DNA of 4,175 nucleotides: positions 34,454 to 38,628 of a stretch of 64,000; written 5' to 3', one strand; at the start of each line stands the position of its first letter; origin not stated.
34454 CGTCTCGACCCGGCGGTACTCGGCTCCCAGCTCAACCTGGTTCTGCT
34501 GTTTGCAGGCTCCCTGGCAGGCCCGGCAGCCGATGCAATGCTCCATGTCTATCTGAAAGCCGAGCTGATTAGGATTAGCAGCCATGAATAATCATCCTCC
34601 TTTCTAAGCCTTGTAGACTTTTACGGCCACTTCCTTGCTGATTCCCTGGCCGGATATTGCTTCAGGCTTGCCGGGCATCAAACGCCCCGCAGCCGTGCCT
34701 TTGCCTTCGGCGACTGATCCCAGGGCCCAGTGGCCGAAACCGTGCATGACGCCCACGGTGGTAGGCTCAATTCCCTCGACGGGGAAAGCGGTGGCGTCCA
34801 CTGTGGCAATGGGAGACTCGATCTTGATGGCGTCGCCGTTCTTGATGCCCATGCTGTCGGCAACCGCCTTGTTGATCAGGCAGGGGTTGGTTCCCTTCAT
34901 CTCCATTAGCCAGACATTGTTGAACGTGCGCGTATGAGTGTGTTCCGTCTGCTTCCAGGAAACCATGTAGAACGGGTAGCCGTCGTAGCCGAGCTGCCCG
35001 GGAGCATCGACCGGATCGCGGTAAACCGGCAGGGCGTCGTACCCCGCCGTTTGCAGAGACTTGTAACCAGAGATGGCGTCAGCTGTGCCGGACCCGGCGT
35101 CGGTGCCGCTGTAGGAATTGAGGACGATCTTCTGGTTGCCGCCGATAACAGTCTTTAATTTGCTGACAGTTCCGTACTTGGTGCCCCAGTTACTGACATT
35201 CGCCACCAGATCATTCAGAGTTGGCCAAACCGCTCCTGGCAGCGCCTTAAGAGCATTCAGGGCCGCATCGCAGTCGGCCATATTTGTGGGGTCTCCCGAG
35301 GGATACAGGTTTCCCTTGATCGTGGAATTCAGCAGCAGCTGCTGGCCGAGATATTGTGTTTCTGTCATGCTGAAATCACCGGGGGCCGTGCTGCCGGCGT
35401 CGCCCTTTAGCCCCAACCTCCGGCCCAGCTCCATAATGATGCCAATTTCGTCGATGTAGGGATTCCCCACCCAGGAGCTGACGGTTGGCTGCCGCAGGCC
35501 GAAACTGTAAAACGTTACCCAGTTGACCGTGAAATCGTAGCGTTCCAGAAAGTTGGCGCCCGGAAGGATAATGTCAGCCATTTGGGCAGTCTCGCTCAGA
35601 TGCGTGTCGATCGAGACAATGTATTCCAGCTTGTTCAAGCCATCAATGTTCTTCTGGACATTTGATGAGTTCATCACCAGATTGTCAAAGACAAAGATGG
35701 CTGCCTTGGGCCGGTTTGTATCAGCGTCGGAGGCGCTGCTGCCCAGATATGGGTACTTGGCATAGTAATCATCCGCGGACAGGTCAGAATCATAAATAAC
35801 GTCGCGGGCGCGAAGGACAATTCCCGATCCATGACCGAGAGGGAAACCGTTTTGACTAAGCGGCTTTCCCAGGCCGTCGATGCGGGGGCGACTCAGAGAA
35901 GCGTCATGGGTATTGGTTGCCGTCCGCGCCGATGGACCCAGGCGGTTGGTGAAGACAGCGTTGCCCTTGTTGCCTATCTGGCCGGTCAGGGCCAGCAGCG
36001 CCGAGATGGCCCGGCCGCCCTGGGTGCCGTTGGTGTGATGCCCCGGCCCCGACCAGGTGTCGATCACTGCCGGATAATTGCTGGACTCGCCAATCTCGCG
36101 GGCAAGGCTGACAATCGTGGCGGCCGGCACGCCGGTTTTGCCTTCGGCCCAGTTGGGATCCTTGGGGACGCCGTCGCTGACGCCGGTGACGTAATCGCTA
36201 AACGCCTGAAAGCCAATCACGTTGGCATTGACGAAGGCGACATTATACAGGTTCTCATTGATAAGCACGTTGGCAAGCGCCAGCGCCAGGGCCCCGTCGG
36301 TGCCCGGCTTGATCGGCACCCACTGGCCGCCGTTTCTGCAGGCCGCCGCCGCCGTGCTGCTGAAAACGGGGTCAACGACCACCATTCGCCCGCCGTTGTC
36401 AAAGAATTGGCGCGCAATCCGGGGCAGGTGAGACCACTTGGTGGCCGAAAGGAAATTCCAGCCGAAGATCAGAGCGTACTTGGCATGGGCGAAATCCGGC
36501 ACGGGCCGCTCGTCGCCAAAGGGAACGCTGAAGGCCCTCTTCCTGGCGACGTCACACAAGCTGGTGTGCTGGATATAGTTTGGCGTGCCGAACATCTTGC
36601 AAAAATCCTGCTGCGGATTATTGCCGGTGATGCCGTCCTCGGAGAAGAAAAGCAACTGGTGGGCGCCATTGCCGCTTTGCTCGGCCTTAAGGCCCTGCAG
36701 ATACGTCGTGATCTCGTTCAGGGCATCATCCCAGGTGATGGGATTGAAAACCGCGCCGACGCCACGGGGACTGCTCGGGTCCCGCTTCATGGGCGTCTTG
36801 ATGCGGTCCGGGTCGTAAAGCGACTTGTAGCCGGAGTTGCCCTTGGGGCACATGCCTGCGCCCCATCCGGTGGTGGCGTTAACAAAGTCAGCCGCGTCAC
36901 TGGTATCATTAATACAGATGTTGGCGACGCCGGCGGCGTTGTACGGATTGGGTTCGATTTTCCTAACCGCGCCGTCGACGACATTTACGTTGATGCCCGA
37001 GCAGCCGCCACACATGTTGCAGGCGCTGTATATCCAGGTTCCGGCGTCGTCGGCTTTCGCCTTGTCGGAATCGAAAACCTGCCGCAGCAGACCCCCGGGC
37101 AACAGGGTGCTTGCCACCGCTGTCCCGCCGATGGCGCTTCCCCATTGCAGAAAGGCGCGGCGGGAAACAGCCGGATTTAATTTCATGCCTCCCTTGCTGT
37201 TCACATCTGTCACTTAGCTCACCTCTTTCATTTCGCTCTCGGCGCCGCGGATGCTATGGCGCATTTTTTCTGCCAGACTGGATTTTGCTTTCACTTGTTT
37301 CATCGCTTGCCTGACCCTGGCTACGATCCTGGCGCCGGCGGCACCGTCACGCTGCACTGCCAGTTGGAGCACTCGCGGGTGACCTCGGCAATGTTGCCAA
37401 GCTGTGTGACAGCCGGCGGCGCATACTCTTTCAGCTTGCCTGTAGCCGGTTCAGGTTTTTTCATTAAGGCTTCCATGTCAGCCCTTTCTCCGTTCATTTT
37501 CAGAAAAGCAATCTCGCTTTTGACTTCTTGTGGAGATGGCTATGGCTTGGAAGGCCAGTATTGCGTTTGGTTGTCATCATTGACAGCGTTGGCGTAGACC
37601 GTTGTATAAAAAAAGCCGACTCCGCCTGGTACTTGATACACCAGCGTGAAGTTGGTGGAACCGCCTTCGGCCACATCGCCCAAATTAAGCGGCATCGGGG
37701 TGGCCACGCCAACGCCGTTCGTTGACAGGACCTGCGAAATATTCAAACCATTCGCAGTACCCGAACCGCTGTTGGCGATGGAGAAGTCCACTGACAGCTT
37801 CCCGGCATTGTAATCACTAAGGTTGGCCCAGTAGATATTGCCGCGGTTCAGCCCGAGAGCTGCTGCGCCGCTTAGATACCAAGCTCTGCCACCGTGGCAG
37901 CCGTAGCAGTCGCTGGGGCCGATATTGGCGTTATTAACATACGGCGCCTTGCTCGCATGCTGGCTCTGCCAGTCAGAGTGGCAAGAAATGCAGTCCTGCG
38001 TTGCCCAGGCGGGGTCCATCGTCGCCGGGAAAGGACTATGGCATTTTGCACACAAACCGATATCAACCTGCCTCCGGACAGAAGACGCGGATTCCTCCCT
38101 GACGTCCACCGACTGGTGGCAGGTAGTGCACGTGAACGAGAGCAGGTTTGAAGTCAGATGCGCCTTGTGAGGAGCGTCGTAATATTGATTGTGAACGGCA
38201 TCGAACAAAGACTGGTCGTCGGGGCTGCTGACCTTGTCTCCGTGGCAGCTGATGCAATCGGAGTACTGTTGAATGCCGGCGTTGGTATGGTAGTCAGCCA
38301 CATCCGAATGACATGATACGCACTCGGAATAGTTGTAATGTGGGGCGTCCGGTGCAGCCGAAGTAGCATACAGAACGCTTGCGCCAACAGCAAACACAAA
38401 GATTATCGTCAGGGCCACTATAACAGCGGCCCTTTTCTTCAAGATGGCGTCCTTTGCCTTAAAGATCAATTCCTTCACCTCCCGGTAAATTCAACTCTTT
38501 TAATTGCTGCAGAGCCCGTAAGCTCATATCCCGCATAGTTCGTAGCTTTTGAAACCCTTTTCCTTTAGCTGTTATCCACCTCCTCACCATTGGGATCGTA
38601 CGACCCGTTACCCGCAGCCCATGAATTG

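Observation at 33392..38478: Respiratory molybdoenzyme with no NrfD anchor, wired to a hexaheme cytochrome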

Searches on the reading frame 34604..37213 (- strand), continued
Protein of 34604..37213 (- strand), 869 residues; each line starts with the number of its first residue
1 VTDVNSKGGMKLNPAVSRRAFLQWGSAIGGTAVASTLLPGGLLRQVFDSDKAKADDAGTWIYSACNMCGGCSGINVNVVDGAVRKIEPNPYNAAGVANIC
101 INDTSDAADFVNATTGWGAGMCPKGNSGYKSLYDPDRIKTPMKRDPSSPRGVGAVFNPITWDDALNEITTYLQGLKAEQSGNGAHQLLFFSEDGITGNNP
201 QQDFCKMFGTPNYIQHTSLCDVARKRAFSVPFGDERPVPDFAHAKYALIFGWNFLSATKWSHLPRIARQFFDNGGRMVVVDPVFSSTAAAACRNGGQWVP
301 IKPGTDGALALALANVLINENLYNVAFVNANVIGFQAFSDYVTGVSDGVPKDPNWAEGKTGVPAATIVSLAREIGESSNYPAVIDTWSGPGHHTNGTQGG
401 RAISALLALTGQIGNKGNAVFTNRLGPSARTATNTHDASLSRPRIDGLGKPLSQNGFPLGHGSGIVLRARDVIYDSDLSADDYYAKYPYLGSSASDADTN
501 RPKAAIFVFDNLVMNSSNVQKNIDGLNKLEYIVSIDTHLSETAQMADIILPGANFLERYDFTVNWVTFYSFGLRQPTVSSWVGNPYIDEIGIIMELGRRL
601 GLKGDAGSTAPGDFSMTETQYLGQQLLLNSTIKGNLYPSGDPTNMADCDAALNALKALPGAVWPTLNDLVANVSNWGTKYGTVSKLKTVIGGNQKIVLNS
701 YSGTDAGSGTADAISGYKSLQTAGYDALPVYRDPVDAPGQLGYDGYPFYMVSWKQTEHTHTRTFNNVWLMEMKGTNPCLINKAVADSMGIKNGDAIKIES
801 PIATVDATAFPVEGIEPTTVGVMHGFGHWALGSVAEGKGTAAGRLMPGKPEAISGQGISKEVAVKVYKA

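Call 47: search_protein_families(library=pfam, proteins=[L075:6831-7502:+, L072:19480-20922:+, L064:2060-3313:+, L083:2297-3268:+, L080:13657-14640:+, L045:5832-7151:+, L065:7770-8609:-, L060:1749-2963:+, L043:3172-4455:+, L064:3809-4675:+], max_evalue=0.001)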
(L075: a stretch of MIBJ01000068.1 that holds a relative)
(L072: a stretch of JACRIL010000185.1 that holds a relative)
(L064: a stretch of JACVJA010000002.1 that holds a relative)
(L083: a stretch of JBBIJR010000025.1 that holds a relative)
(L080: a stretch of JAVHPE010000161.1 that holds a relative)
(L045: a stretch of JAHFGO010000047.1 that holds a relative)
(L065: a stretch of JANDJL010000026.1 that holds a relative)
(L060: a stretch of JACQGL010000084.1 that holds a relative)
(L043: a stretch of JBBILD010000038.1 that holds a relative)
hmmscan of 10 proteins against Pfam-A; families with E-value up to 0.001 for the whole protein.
L075:6831-7502:+ (223 aa): 3 families
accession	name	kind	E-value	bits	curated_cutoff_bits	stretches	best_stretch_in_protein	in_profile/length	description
PF00072.30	Response_reg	-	1.1e-25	90.4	30.2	1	12-123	1-110/111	Response regulator receiver domain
PF00196.25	GerE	-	1.7e-15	56.8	23.5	1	159-211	2-54/57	Bacterial regulatory proteins, luxR family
PF08281.18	Sigma70_r4_2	-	1e-05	25.5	25.7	1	157-202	8-54/54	Sigma-70, region 4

L072:19480-20922:+ (480 aa): 3 families
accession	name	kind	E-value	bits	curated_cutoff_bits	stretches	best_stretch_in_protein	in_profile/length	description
PF02518.31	HATPase_c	-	1.2e-20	74.4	26.4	1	359-470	1-109/111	Histidine kinase-, DNA gyrase B-, and HSP90-like ATPase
PF00512.31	HisKA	-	8.5e-07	29.4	26.9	1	255-313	10-65/66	His Kinase A (phospho-acceptor) domain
PF25323.1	6TM_PilS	-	0.00059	20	27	1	117-188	81-152/189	PilS-like transmembrane domain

L064:2060-3313:+ (417 aa): 3 families
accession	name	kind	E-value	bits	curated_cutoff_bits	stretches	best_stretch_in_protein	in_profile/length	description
PF03453.22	MoeA_N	-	9.4e-43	146.1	30.8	1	3-170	2-160/160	MoeA N-terminal region (domain I and II)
PF00994.29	MoCF_biosynth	-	6.5e-24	84.7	26.6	1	183-323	1-143/144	Probable molybdopterin binding domain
PF03454.20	MoeA_C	-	6.3e-12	46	22.1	1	337-407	1-71/72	MoeA C-terminal region (domain IV)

L083:2297-3268:+ (323 aa): 1 family
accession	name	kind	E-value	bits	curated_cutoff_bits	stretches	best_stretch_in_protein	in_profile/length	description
PF12974.12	Phosphonate-bd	-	1.1e-50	172.7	27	1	79-314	7-242/242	ABC transporter, phosphonate, periplasmic substrate-binding protein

L080:13657-14640:+ (327 aa): 3 families
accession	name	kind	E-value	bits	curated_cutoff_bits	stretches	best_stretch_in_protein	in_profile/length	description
PF06463.18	Mob_synth_C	-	5e-33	114.2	37.4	1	181-295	2-120/128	Molybdenum Cofactor Synthesis C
PF04055.27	Radical_SAM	-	1.4e-32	113.6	29.5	1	15-174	1-165/166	Radical SAM superfamily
PF13353.11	Fer4_12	-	2.9e-07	31.3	22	1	19-130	13-124/137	4Fe-4S single cluster domain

L045:5832-7151:+ (439 aa): 1 family
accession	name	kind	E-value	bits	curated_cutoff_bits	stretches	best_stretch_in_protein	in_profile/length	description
PF13505.12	OMP_b-brl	-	0.00015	22.4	28.7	0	236-384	35-167/175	Outer membrane protein beta-barrel domain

L065:7770-8609:- (279 aa): 0 families

L060:1749-2963:+ (404 aa): 2 families
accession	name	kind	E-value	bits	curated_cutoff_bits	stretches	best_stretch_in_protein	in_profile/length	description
PF07396.17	Porin_O_P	-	2.6e-21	76.7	20.9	2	100-281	19-185/370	Phosphate-selective porin O and P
PF13609.12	Porin_4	-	0.00017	21.9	27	1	243-376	176-302/310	Gram-negative porin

L043:3172-4455:+ (427 aa): 1 family
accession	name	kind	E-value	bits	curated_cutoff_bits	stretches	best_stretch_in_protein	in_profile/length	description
PF03916.19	NrfD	-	2.8e-49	168.9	25.8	1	45-364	3-310/313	Polysulphide reductase, NrfD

L064:3809-4675:+ (288 aa): 10 families
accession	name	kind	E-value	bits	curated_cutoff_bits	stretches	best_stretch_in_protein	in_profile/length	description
PF13247.11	Fer4_11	-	2.2e-22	79.6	26.2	1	102-195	4-99/100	4Fe-4S dicluster domain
PF13237.11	Fer4_10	-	5.3e-10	39.5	25.5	2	135-186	4-52/53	4Fe-4S dicluster domain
PF12797.12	Fer4_2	-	2.4e-09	37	24.5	2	134-152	4-22/22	4Fe-4S binding domain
PF12838.12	Fer4_7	-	2.6e-09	37.8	27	1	62-124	1-52/52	4Fe-4S dicluster domain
PF00037.32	Fer4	-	1.2e-07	31.7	21.1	1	135-154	3-22/24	4Fe-4S binding domain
PF12837.12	Fer4_6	-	4e-07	30.1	25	1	135-154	4-23/24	4Fe-4S binding domain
PF13187.11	Fer4_9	-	4.2e-07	30.3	27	1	62-124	1-51/52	4Fe-4S dicluster domain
PF13183.11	Fer4_8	-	6.6e-06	27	27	1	60-123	2-67/68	4Fe-4S dicluster domain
PF13534.11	Fer4_17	-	0.00069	20.6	22.2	0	139-172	1-32/61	4Fe-4S dicluster domain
PF14697.11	Fer4_21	-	0.00069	20.1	35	0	108-152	8-53/59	4Fe-4S dicluster domain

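Call 65: search_protein_families(library=pfam, proteins=[L037:4593-5282:+, L029:8750-9328:+, L047:1622-2635:+, L081:7205-8152:-, L081:6815-7198:-, L083:6312-7415:+, L071:12277-13263:+, L015:1432-2235:-, L037:10192-11097:+, L056:8655-9029:+], max_evalue=0.001)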
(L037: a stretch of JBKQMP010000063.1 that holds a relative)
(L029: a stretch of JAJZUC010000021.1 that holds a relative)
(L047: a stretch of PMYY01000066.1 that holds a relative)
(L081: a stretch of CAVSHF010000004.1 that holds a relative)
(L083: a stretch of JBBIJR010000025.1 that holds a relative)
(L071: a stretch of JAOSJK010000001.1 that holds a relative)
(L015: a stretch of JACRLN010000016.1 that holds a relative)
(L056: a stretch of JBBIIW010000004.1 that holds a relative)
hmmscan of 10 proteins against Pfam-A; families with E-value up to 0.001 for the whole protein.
L037:4593-5282:+ (229 aa): 1 family
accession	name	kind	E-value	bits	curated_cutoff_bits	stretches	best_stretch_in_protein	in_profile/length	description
PF04208.19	MtrA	-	2.8e-37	128.4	25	1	3-174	1-161/173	Tetrahydromethanopterin S-methyltransferase, subunit A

L029:8750-9328:+ (192 aa): 0 families

L047:1622-2635:+ (337 aa): 1 family
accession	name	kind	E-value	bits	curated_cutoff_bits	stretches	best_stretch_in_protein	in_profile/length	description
PF01925.25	TauE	-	6e-35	121.5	32.6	1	68-329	1-236/237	Sulfite exporter TauE/SafE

L081:7205-8152:- (315 aa): 1 family
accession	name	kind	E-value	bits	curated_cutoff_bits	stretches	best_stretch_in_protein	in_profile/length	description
PF03773.19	ArsP_1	-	3.8e-78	263.1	32.3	1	22-312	2-293/294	Predicted permease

L081:6815-7198:- (127 aa): 1 family
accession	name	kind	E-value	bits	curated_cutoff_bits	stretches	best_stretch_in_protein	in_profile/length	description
PF08859.16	DGC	-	3.4e-24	85.4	27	1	23-119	2-100/106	DGC domain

L083:6312-7415:+ (367 aa): 0 families

L071:12277-13263:+ (328 aa): 1 family
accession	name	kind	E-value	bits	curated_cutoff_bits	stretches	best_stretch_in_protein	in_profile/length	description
PF10418.14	DHODB_Fe-S_bind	-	1.1e-13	51.1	23.9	1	267-304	1-41/41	Iron-sulfur cluster binding domain of dihydroorotate dehydrogenase B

L015:1432-2235:- (267 aa): 18 families
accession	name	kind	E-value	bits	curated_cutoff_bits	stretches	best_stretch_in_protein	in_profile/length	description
PF13847.12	Methyltransf_31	-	3.6e-46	156.9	27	1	71-215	2-143/145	Methyltransferase domain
PF13649.12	Methyltransf_25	-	3.7e-26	92.1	27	1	76-172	1-97/97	Methyltransferase domain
PF08241.18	Methyltransf_11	-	2.4e-25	89.5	21.2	1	77-175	1-94/95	Methyltransferase domain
PF01209.24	Ubie_methyltran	-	3.2e-21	76.2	20.1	1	70-183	45-158/233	ubiE/COQ5 methyltransferase family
PF08242.18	Methyltransf_12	-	3.5e-16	60.2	30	1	77-174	1-98/98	Methyltransferase domain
PF06325.19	PrmA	-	7.7e-14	52.3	22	1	70-180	159-262/296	Ribosomal protein L11 methyltransferase (PrmA)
PF13489.12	Methyltransf_23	-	7.7e-12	45.7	27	1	66-221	16-162/164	Methyltransferase domain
PF01135.25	PCMT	-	8.8e-12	45.7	20.3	1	66-174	67-169/210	Protein-L-isoaspartate(D-aspartate) O-methyltransferase (PCMT)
PF05175.20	MTS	-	4e-08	33.5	23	1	71-176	28-138/170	Methyltransferase small domain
PF01170.24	UPF0020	-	2.3e-07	31.1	22.3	1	96-167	75-147/197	RMKL-like, methyltransferase domain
PF05148.21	Methyltransf_8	-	2.6e-07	31.2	27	1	129-179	110-159/219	Hypothetical methyltransferase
PF01728.25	FtsJ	-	5.9e-07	30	24.1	1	70-157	19-107/181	FtsJ-like methyltransferase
PF02353.26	CMAS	-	6.1e-07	29.5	27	1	68-188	58-176/273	Mycolic acid cyclopropane synthetase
PF13679.12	Methyltransf_32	-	3e-06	27.7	27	1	71-146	24-106/143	Methyltransferase domain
PF02475.24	TRM5-TYW2_MTfase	-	3.1e-06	27.7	28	1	70-152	34-115/164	TRM5/TYW2 methyltransferase domain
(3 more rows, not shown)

L037:10192-11097:+ (301 aa): 1 family
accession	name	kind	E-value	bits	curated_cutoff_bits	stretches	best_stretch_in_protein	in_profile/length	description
PF03599.22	CdhD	-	3.7e-07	29.7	24.8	1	1-113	272-384/387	CO dehydrogenase/acetyl-CoA synthase delta subunit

L056:8655-9029:+ (124 aa): 3 families
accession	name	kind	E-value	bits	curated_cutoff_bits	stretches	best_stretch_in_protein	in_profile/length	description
PF01022.26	HTH_5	-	4.7e-14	52.4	22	1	38-83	1-45/47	Bacterial regulatory protein, arsR family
PF12840.13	HTH_20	-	8.4e-08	32.5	27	1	36-85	1-50/51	Helix-turn-helix domain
PF13412.12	HTH_24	-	0.00066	19.6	21.9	0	58-84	22-48/48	Winged helix-turn-helix DNA-binding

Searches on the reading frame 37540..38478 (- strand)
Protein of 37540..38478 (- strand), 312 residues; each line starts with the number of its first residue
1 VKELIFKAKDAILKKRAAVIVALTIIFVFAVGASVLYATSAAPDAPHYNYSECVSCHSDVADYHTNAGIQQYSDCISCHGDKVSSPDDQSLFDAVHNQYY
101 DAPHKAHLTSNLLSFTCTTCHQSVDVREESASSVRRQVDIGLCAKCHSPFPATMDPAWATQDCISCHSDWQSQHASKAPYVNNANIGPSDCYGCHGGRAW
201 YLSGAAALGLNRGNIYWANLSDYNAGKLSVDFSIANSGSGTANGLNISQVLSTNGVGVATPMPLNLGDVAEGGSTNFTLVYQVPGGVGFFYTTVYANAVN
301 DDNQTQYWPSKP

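Call 4: search_protein_families(library=pfam, proteins=[window:37540-38478:-], max_evalue=0.01)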
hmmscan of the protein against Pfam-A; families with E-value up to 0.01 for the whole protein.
window:37540-38478:- (312 aa): 5 families
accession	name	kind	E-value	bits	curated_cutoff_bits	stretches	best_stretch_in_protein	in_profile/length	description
PF14522.11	Cytochrome_C7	-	4.4e-11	42.9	24.8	3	50-84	13-53/67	Cytochrome c7 and related cytochrome c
PF14537.11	Cytochrom_c3_2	-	8.3e-11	42.6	25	2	143-196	9-65/79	Cytochrome c3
PF02085.21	Cytochrom_CIII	-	1.5e-06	29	22.9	0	46-126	27-87/101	Class III cytochrome C family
PF09699.15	Paired_CXXCH_1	-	9.7e-06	25.6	20.6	1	159-196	5-37/41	Doubled CXXCH motif (Paired_CXXCH_1)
PF22113.1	Mtrc-MtrF_II-IV_dom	-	1.1e-05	25.5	30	1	52-197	8-165/176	Outer membrane cytochrome MtrC/MtrF-like, domains II/IV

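Call 5: search_protein_families(library=ncbifam, proteins=[window:37540-38478:-], max_evalue=0.01)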
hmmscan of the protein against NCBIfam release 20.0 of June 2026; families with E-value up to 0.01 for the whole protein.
window:37540-38478:- (312 aa): 5 families
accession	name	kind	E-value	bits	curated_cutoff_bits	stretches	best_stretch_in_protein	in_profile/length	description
TIGR03507.1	decahem_SO1788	subfamily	6.3e-09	34.8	209.3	1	52-206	163-312/672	OmcA/MtrC family decaheme c-type cytochrome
NF041028.1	decahem_GSU2203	exception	1.2e-07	31.3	325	1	54-197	52-186/317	GSU2203 family decaheme c-type cytochrome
NF047727.1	4hemeCytCCctA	equivalog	1.2e-05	25.4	180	1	25-122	8-105/109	tetraheme c-type cytochrome CctA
TIGR04257.1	nanowire_3heme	domain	0.0017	18.5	40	0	103-167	16-74/75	c(7)-type cytochrome triheme domain-containing protein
TIGR01905.1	paired_CXXCH_1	subfamily_domain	0.0043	16.9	25.2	1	159-196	5-37/41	doubled CXXCH domain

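Call 27: search_solved_structures(query=window:37540-38478:-, max_evalue=1)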
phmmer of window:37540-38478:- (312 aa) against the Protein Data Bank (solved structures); distinct sequences matched with E-value up to 1: 15.
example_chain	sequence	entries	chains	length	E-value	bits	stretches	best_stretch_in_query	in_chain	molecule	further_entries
1h29_A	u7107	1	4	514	1.7e-05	27.3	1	42-199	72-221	HIGH-MOLECULAR-WEIGHT CYTOCHROME C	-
1qo8_A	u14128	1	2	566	0.0048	19.2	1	138-198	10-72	FLAVOCYTOCHROME C3 FUMARATE REDUCTASE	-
2k3v_A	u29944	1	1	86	0.064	15.5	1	137-172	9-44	Tetraheme cytochrome c-type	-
7ood_x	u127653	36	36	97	0.086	15.1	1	107-149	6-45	50S ribosomal protein L31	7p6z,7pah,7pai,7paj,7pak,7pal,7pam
6hr0_A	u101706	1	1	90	0.28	13.4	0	138-192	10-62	Cytochrome C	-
3cyr_A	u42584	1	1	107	0.32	13.2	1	39-123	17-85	CYTOCHROME C3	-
1gm4_A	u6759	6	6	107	0.33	13.2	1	39-121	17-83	CYTOCHROME C3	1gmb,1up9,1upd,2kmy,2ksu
2zo5_A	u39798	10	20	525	0.49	12.6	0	192-233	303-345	Eight-heme nitrite reductase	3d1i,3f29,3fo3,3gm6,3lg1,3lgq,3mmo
2ot4_A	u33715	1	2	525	0.49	12.6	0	192-233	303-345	Eight-heme nitrite reductase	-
4q0t_A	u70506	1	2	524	0.56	12.4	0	192-233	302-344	Eight-heme nitrite reductase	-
2ozy_A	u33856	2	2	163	0.59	12.3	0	162-197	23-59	Cytochrome c-type protein nrfB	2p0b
3owm_A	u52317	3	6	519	0.64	12.2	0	192-233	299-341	Eight-heme nitrite reductase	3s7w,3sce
3uu9_A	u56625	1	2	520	0.65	12.2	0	192-233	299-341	Eight-heme nitrite reductase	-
3rkh_A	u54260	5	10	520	0.65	12.2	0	192-233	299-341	Eight-heme nitrite reductase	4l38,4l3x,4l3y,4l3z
4q4u_A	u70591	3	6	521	0.65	12.2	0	192-233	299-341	Eight-heme nitrite reductase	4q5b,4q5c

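Call 83: predict_structure(alignment_id=A2)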
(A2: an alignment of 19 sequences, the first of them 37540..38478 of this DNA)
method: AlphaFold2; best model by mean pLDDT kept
length: 312 residues; sequences in the alignment: 19
mean_pLDDT: 64.7   pTM: 0.39
mean pLDDT of the five models: 64.7, 62.6, 61.7, 55.5, 44.2
residues with pLDDT >= 90: 40; 70-90: 78; 50-70: 105; < 50: 89
segments of 3 or more residues with pLDDT < 50: 36-43, 88-103, 123-155, 158-161, 177-182, 192-206, 310-312
pLDDT, mean of each block of 10 residues (from residue 1): 73 83 85 53 51 60 62 66 53 43 52 54 44 39 42 45 57 54 51 39 49 88 92 82 87 90 91 91 89 81 63 32
secondary structure, 60 per line:
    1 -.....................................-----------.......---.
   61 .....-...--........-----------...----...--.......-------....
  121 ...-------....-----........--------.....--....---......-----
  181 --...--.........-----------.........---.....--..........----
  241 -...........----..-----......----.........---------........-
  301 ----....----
elements in order: H2-38 H50-56 H60-65 H72-79 E91-93 E98-100 H103-109 H117-123 H131-134 H140-147 H156-160 H163-166 H170-175 H188-196 E208-216 H220-224 E227-236 E242-252 E264-269 E274-282 E292-299 E305-308

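Call 85: fold_search(model_id=the predicted structure, library=pdb)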
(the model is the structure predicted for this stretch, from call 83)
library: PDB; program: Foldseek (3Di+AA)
matches with E <= 10: 1558; with E <= 0.001: 3
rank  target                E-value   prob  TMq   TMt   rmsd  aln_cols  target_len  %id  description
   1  8b5l_v                3.0e-04  1.00  0.25  0.46   3.9       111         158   17  Cryo-EM structure of ribosome-Sec61-TRAP (TRanslocon Associated Protein) translocon complex (released 2023-03-01)
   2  8b6l_F                3.0e-04  1.00  0.24  0.46   3.9       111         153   18  Subtomogram average of the human Sec61-TRAP-OSTA-translocon (released 2022-12-07)
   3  8rjc_6                6.5e-04  1.00  0.25  0.45   4.1       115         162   18  Structure of the rabbit 80S ribosome stalled on a 2-TMD rhodopsin intermediate in complex with Sec61-TRAP, open confor (released 2024-01-24)
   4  9n9j_6                1.1e-03  1.00  0.25  0.45   4.0       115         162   18  Structure of a GRP94 folding intermediate engaged with a CCDC134- and FKBP11-bound secretory translocon (released 2025-11-19)
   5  1ayo_A                1.4e-03  0.99  0.21  0.41   6.1       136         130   10  RECEPTOR BINDING DOMAIN OF BOVINE ALPHA-2-MACROGLOBULIN (released 1998-11-25)
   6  8btk_TB               1.7e-03  1.00  0.22  0.39   4.6       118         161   17  Structure of the TRAP complex with the Sec translocon and a translating ribosome (released 2023-05-24)
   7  9qpq_H                1.9e-03  1.00  0.20  0.25   6.5       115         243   12  The structure of the COPI leaf bound to GOLPH3 (released 2025-10-22)
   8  4mdr_A                2.2e-03  0.97  0.17  0.21   9.6       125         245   18  Crystal structure of adaptor protein complex 4 (AP-4) mu4 subunit C-terminal domain D190A mutant, in complex with a so (released 2014-03-12)
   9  9fyn                  2.6e-03  1.00  0.24  0.11   4.6       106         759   11  Lacto-N-biosidase from Trueperella pyogenes (released 2024-10-09)
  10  2r39                  3.2e-03  1.00  0.22  0.48   5.0       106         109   13  Crystal structure of FixG-related protein from Vibrio parahaemolyticus (released 2007-09-11)
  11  2dwy_C                3.2e-03  0.99  0.22  0.44   7.0       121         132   11  Crystal Structure Analysis of GGA1-GAE (released 2007-04-17)
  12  3cfu_B                3.4e-03  0.92  0.16  0.29   8.1       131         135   12  Crystal structure of the yjhA protein from Bacillus subtilis. Northeast Structural Genomics Consortium target SR562 (released 2008-03-18)
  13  1xq4_A                3.8e-03  1.00  0.24  0.56   5.1       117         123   18  Crystal Structure of the Putative ApaA Protein from Bordetella pertussis, Northeast Structural Genomics Target BeR40 (released 2004-11-09)
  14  3fcs_C                3.8e-03  1.00  0.17  0.07   9.1       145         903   14  Structure of complete ectodomain of integrin aIIBb3 (released 2009-01-20)
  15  2dwy_B                4.0e-03  0.99  0.23  0.47   6.9       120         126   12  Crystal Structure Analysis of GGA1-GAE (released 2007-04-17)
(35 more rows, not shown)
